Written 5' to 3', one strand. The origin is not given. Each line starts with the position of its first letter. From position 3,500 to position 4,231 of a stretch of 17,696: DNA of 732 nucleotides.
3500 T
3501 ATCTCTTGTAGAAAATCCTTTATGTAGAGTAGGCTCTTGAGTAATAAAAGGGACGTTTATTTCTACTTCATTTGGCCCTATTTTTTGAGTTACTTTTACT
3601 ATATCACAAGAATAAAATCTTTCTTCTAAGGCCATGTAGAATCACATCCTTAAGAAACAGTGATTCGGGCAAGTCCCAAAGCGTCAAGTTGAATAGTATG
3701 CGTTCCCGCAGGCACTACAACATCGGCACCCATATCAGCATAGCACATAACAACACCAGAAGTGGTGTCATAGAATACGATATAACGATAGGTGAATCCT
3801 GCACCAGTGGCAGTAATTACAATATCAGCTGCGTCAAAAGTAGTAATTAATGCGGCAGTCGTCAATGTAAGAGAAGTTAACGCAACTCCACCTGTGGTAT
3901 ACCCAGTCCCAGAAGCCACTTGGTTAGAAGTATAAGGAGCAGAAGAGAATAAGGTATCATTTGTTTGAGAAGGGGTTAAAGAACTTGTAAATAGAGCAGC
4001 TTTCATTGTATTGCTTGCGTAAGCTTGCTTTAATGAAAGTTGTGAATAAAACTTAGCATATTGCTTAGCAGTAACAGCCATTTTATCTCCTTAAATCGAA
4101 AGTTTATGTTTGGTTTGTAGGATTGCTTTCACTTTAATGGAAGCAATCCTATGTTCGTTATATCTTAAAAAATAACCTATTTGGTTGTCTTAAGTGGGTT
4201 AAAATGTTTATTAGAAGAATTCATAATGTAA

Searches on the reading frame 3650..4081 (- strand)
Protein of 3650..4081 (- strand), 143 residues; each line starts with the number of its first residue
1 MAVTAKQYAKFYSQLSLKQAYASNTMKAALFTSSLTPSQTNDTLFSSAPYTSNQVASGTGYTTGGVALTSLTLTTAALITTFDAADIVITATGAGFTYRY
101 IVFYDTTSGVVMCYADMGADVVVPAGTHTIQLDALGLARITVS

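Call 7: search_protein_families(library=pfam, proteins=[window:3650-4081:-], max_evalue=0.01)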
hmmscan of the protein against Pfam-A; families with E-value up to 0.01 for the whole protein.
window:3650-4081:- (143 aa): 0 families

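Call 8: search_protein_families(library=phrogs, proteins=[window:3650-4081:-], max_evalue=0.001)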
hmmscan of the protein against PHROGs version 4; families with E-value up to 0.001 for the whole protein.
window:3650-4081:- (143 aa): 2 families
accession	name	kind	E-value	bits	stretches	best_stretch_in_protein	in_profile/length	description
phrog_644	-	unknown function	2e-16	61.3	1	1-142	1-144/174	-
phrog_24741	-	head and packaging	5.6e-05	23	1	22-128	373-475/490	virion structural protein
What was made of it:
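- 3650..4081 (-): 143-aa cassette protein of family phrog_644. phrog_644 E 2e-16 (call 8).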

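Call 55: search_dna_similar(query=window:3650-4081:-, collection=phages, mode=protein, max_rows=30, max_evalue=0.001)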
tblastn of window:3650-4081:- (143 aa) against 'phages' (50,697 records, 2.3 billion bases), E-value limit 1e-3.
Records with a match: 13; places in all: 13; records where one place covers at least 80% of the query: 13.
Best place of each record, by identity: <60% 13.
By first word of the organism name: Gordonia 10; Mycobacterium 2; Satellite 1.
By host as written in the record: Gordonia terrae 3612 7; Gordonia malaquae strain BEN700 2; mycobacterium smegmatis mc2 155 2; Gordonia terrae CAG3 1; Streptomyces mirabilis NRRL B-2400 1.
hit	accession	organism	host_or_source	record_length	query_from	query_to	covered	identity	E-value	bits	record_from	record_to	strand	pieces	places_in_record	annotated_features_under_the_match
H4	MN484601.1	Gordonia phage Sixama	Gordonia terrae 3612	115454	1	143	100%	37.6%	7e-9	58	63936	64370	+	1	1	104: minor tail protein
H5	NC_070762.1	Gordonia phage Sixama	Gordonia terrae 3612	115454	1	143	100%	37.6%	7e-9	58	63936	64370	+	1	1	104: minor tail protein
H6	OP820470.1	Gordonia phage Mareelih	Gordonia terrae CAG3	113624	1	143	100%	37.6%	3e-7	54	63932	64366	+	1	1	104: hypothetical protein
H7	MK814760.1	Gordonia phage Forza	Gordonia terrae 3612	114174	1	143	100%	37.6%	3e-7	54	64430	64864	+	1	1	106: hypothetical protein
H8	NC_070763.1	Gordonia phage Forza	Gordonia terrae 3612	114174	1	143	100%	37.6%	3e-7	54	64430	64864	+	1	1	106: hypothetical protein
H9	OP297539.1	Gordonia phage BlueNGold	Gordonia terrae 3612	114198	1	143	100%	37.6%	3e-7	54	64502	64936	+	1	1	105: hypothetical protein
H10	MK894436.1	Gordonia phage Boopy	Gordonia terrae 3612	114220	1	143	100%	37.6%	3e-7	54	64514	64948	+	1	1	106: hypothetical protein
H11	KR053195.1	Gordonia phage GMA1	Gordonia malaquae strain BEN700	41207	1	143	100%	36.9%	1e-4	46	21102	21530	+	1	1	hypothetical protein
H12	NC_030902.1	Gordonia phage GMA1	Gordonia malaquae strain BEN700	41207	1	143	100%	36.9%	1e-4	46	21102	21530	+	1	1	hypothetical protein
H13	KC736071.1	Mycobacterium phage WIVsmall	mycobacterium smegmatis mc2 155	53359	1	143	100%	35.7%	1e-5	49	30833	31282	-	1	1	hypothetical protein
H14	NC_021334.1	Mycobacterium phage WIVsmall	mycobacterium smegmatis mc2 155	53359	1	143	100%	35.7%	1e-5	49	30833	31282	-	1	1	hypothetical protein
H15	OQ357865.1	Satellite phage MiniFlayer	Streptomyces mirabilis NRRL B-2400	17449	5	143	97%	35.2%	1e-5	49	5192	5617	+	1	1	6: hypothetical protein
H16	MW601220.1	Gordonia phage Guey18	Gordonia terrae 3612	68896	1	137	96%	35.0%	8e-6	49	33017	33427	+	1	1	63: hypothetical protein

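Call 56: get_annotated_region(hit=H4, flank=9000)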
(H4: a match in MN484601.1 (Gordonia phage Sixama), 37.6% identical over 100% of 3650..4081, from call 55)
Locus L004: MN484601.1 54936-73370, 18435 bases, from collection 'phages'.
description: Gordonia phage Sixama, complete genome.
organism: Gordonia phage Sixama (NCBI taxid 2653271)
taxonomy: Viruses; Duplodnaviria; Heunggongvirae; Uroviricota; Caudoviricetes; Sixamavirus; Sixamavirus sixama
host: Gordonia terrae 3612; source: soil; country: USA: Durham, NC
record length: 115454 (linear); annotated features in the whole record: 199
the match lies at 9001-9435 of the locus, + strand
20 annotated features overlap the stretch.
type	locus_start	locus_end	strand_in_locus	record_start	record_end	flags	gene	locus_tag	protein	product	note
CDS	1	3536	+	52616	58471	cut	97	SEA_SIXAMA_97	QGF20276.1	tape measure protein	-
CDS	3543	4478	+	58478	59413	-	98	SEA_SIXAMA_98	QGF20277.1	minor tail protein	-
CDS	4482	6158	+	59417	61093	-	99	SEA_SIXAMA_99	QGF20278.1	minor tail protein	-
CDS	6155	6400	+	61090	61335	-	100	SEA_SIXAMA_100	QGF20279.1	hypothetical protein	membrane protein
CDS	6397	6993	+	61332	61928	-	101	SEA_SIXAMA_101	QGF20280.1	hypothetical protein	-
CDS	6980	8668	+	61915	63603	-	102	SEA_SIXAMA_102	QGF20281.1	hypothetical protein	-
CDS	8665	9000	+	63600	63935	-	103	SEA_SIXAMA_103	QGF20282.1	hypothetical protein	-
CDS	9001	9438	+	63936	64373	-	104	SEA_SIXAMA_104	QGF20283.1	minor tail protein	-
CDS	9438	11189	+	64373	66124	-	105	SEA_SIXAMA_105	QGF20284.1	hypothetical protein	-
CDS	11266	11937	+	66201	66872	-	106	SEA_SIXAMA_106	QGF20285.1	lysin A, protease C39 domain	-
CDS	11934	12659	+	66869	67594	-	107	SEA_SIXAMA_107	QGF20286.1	lysin A, N-acetylmuramoyl-L-alanine amidase domain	-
CDS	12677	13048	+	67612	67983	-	108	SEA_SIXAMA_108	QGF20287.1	hypothetical protein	-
CDS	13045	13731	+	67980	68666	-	109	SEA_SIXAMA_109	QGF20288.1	hypothetical protein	cysteine protease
CDS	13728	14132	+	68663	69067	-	110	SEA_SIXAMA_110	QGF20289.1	holin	-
CDS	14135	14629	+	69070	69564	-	111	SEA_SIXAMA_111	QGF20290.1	hypothetical protein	membrane protein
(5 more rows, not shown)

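Call 57: get_annotated_region(hit=H11, flank=7000)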
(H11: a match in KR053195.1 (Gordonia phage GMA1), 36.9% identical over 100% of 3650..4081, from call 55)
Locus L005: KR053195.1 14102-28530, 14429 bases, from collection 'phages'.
description: Gordonia phage GMA1, complete genome.
organism: Gordonia phage GMA1 (NCBI taxid 1647470)
taxonomy: Viruses; Duplodnaviria; Heunggongvirae; Uroviricota; Caudoviricetes
host: Gordonia malaquae strain BEN700; source: -; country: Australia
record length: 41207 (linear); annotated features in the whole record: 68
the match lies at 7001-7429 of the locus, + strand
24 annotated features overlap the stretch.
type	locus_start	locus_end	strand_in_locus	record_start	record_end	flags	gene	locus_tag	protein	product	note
CDS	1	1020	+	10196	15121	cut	-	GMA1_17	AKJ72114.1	putative tape measure protein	Orf17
CDS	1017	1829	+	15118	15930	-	-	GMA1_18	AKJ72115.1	hypothetical protein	Orf18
CDS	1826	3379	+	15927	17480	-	-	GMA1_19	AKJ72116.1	hypothetical protein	Orf19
CDS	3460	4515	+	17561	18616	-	-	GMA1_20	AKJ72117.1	putative lysin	Orf20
CDS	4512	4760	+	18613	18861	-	-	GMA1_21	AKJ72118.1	putative holin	Orf21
CDS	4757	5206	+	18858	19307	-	-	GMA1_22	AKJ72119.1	hypothetical protein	Orf22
CDS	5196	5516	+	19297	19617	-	-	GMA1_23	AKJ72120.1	hypothetical protein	Orf23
CDS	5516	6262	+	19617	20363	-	-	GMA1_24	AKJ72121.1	hypothetical protein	Orf24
CDS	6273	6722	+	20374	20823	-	-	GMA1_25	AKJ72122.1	hypothetical protein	Orf25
CDS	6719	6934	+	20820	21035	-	-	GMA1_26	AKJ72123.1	hypothetical protein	Orf26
CDS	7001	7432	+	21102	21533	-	-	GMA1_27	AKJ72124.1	hypothetical protein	Orf27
CDS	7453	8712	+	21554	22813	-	-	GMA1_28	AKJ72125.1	hypothetical protein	Orf28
CDS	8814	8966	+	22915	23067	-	-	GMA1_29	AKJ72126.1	hypothetical protein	Orf29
CDS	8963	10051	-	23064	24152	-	-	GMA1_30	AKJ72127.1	putative integrase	Orf30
CDS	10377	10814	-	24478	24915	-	-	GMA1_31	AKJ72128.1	hypothetical protein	Orf31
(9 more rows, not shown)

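Call 58: get_annotated_region(hit=H15, flank=6000)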
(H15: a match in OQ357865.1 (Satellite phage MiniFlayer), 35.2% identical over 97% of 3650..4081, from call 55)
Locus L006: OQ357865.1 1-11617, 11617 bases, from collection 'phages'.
description: Satellite phage MiniFlayer, complete genome.
organism: Satellite phage MiniFlayer (NCBI taxid 3025494)
taxonomy: Viruses; Duplodnaviria; Heunggongvirae; Uroviricota; Caudoviricetes
host: Streptomyces mirabilis NRRL B-2400; source: soil; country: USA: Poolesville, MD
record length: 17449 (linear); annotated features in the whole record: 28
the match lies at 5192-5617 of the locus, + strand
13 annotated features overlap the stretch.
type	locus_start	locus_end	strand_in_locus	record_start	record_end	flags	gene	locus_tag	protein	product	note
repeat_region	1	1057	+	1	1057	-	-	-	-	-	right and left terminal repeats are identical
CDS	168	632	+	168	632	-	1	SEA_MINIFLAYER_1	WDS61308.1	terminase small subunit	-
CDS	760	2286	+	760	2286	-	2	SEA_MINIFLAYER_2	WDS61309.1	terminase large subunit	-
CDS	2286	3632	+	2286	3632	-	3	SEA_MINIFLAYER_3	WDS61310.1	portal protein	-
CDS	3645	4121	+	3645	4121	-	4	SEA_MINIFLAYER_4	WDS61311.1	scaffolding protein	-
CDS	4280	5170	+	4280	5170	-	5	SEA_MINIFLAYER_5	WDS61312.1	major capsid protein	-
CDS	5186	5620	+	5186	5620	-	6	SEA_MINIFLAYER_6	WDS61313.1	hypothetical protein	-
CDS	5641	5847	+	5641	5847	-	7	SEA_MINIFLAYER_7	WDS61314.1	hypothetical protein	-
CDS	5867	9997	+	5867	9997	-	8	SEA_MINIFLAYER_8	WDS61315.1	hypothetical protein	-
CDS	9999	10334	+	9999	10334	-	9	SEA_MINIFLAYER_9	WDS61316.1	tail fiber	-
CDS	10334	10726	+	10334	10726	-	10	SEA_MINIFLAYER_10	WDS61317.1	head-to-tail adaptor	-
CDS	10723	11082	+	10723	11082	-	11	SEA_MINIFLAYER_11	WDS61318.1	hypothetical protein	-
CDS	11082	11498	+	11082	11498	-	12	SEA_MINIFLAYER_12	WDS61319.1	hypothetical protein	-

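Call 61: search_solved_structures(query=window:3650-4081:-, max_evalue=10)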
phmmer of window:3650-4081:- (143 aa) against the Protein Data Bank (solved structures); distinct sequences matched with E-value up to 10: 1.
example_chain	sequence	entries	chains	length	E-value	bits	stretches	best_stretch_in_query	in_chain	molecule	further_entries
6b5f_A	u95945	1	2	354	2.1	11.9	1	33-96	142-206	Nicotinate-nucleotide--dimethylbenzimidazole phosphoribosyltransferase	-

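Call 67: search_protein_families(library=pfam, proteins=[L006:5867-9997:+, L004:9438-11189:+, L005:7453-8712:+, L006:5641-5847:+, L004:8665-9000:+], max_evalue=1)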
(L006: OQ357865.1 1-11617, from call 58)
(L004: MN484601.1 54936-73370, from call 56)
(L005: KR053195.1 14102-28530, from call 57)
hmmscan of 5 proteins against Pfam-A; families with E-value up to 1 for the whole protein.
L006:5867-9997:+ (1376 aa): 4 families
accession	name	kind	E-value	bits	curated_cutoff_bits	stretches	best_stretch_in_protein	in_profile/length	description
PF13385.13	Laminin_G_3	-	1.6e-18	67.7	27.6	2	57-202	4-143/151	Concanavalin A-like lectin/glucanases superfamily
PF00054.30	Laminin_G_1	-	2.3e-07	31.5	24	1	115-184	29-101/131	Laminin G domain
PF02210.31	Laminin_G_2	-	6.9e-07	30.2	22.9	2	115-183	28-99/126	Laminin G domain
PF17817.7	PDZ_5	-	0.24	12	23.6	1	973-996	44-65/71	PDZ domain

L004:9438-11189:+ (583 aa): 0 families

L005:7453-8712:+ (419 aa): 0 families

L006:5641-5847:+ (68 aa): 0 families

L004:8665-9000:+ (111 aa): 2 families
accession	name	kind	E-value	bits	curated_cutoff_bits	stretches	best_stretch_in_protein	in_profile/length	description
PF23926.2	LtfC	-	6.8e-26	91.2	27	1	11-110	2-100/100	LtfC-like, beta-sandwich domain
PF19620.4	DUF6125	-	0.17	12.3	27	1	58-98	51-91/164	Family of unknown function (DUF6125)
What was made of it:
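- In Sixama an LtfC-like gene sits directly upstream of the phrog_644 gene (call 67).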

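Call 68: find_related_loci(query=window:3650-4081:-, collection=viral_contigs, flank=7000)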
Query window:3650-4081:- (143 aa) in viral_contigs; peptide patterns used: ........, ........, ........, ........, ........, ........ (x = any residue, [..] = any of these).
13 stretches matched a pattern; 1 encode a relative of the query (tblastn E <= 1e-3); 1 distinct loci.
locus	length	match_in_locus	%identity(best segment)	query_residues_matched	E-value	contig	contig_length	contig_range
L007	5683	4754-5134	31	1-132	2e-7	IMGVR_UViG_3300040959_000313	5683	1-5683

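Call 70: find_related_loci(query=A6, collection=viral_contigs, flank=8000)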
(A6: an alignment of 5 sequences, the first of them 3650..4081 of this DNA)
Query A6 (143 aa) in viral_contigs; peptide patterns used: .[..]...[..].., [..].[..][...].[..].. (x = any residue, [..] = any of these).
600 stretches matched a pattern (row limit reached: there are more); 185 encode a relative of the query (tblastn E <= 1e-3); the best 80 are kept; 80 distinct loci.
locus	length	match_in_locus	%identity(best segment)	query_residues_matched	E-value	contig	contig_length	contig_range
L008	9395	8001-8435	38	1-143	2e-17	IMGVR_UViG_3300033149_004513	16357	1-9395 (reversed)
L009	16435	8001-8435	38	1-143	1e-16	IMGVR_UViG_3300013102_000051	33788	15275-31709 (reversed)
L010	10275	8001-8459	34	1-143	4e-16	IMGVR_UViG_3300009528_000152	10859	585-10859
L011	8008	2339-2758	38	5-142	8e-16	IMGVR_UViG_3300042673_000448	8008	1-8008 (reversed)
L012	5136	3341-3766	35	5-143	1e-15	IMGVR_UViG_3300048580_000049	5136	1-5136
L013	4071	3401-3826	36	5-143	2e-15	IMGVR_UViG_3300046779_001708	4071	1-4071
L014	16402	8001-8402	39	4-137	1e-15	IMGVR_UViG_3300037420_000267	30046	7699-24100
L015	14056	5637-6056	37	9-142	2e-15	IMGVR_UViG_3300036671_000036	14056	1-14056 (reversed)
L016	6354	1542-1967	35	5-143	5e-15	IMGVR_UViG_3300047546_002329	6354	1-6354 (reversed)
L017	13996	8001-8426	35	5-143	5e-15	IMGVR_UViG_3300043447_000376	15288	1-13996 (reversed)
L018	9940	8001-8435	42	1-143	6e-19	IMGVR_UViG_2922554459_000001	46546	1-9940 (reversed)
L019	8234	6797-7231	37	1-142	4e-15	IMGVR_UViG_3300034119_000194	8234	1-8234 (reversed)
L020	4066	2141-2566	36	5-143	6e-15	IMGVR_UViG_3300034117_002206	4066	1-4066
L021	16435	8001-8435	38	1-143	6e-15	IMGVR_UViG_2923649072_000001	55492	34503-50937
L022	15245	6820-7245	35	5-143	9e-15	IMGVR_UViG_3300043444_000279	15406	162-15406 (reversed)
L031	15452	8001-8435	34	6-143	5e-13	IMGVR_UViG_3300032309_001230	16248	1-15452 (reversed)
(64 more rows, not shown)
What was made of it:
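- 3650..4081 (-): At least 185 IMG/VR loci carry relatives (call 70).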

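Call 77: search_protein_families(library=phrogs, proteins=[L015:4708-5616:+, L015:5631-6062:+, L015:6296-11767:+, L015:11764-12099:+, L015:12099-12488:+, L015:12488-12826:+, L015:2739-4124:+], max_evalue=0.001)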
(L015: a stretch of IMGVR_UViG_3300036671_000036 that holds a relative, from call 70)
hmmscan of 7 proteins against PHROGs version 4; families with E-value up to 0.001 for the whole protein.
L015:4708-5616:+ (302 aa): 4 families
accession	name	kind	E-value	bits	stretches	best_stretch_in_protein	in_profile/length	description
phrog_10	-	head and packaging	6.1e-33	115.7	1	25-302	379-639/752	major head protein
phrog_617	-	head and packaging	2.9e-09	37.4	1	60-299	400-624/626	major head protein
phrog_544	-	head and packaging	2.5e-07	31.4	1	37-169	35-181/282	major head protein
phrog_1650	-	head and packaging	0.00012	22.5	1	50-198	66-204/300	major head protein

L015:5631-6062:+ (143 aa): 2 families
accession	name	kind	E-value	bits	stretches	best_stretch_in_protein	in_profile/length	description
phrog_644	-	unknown function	5.4e-44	151.1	1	1-142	4-144/174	-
phrog_26662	-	unknown function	1.9e-07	32.2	1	24-117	29-125/151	-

L015:6296-11767:+ (1823 aa): 3 families
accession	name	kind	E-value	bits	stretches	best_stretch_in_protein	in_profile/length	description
phrog_31125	-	unknown function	1.5e-11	44.6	1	317-443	355-493/625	-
phrog_8510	-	head and packaging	2.2e-07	30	1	312-729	525-900/1348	virion structural protein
phrog_24534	-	tail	0.00057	19.8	1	317-463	31-170/341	tail fiber protein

L015:11764-12099:+ (111 aa): 0 families

L015:12099-12488:+ (129 aa): 0 families

L015:12488-12826:+ (112 aa): 0 families

L015:2739-4124:+ (461 aa): 2 families
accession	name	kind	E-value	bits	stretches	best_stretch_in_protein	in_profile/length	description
phrog_104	-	head and packaging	2e-60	206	1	9-456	49-492/550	portal protein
phrog_64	-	head and packaging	1.9e-24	87.1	1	9-399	83-462/547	portal protein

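Call 78: search_protein_families(library=pfam, proteins=[L015:6296-11767:+, L031:8669-13246:+, L022:7482-10862:+, L022:10862-14092:+, L015:4708-5616:+], max_evalue=0.01)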
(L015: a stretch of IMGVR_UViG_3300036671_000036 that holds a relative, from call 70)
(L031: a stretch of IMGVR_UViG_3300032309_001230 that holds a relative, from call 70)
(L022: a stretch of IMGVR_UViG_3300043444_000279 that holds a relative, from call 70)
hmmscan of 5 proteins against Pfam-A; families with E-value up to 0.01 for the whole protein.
L015:6296-11767:+ (1823 aa): 4 families
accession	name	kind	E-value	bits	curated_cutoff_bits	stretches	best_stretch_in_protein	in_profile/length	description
PF13385.13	Laminin_G_3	-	2e-29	103.1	27.6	3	575-721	8-149/151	Concanavalin A-like lectin/glucanases superfamily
PF02210.31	Laminin_G_2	-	2.4e-21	76.9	22.9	1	362-447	3-87/126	Laminin G domain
PF00054.30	Laminin_G_1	-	4.9e-12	46.6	24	2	362-458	3-101/131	Laminin G domain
PF22925.3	TS_C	-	7.7e-06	26.1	27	0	370-477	90-180/202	Trans-sialidase, C-terminal domain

L031:8669-13246:+ (1525 aa): 2 families
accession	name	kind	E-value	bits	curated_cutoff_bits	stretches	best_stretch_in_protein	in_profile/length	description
PF13385.13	Laminin_G_3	-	1.9e-19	70.8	27.6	2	83-201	10-123/151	Concanavalin A-like lectin/glucanases superfamily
PF02210.31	Laminin_G_2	-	1.4e-09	38.9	22.9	0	141-209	34-106/126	Laminin G domain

L022:7482-10862:+ (1126 aa): 1 family
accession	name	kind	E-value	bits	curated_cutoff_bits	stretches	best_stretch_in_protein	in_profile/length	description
PF02210.31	Laminin_G_2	-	0.00064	20.6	22.9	0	821-892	17-82/126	Laminin G domain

L022:10862-14092:+ (1076 aa): 1 family
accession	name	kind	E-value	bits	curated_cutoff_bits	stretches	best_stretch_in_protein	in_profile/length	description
PF02210.31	Laminin_G_2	-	0.01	16.8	22.9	0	234-278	21-62/126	Laminin G domain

L015:4708-5616:+ (302 aa): 2 families
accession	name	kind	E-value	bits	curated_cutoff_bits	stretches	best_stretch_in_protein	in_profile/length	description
PF05065.19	Phage_capsid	-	1.9e-25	90.3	24.2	1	15-297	5-279/280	Phage capsid family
PF25209.1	Phage_capsid_4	-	7.6e-11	43.2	27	1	46-296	35-260/262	Phage capsid protein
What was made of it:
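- Closest known: Satellite phage MiniFlayer gp6-gp7-gp8. Different: They carry Laminin_G_3 domains (calls 67, 78), which the target does not.
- In the other cassette giants the lectin-type LamG domains are N-terminal (calls 67, 78).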
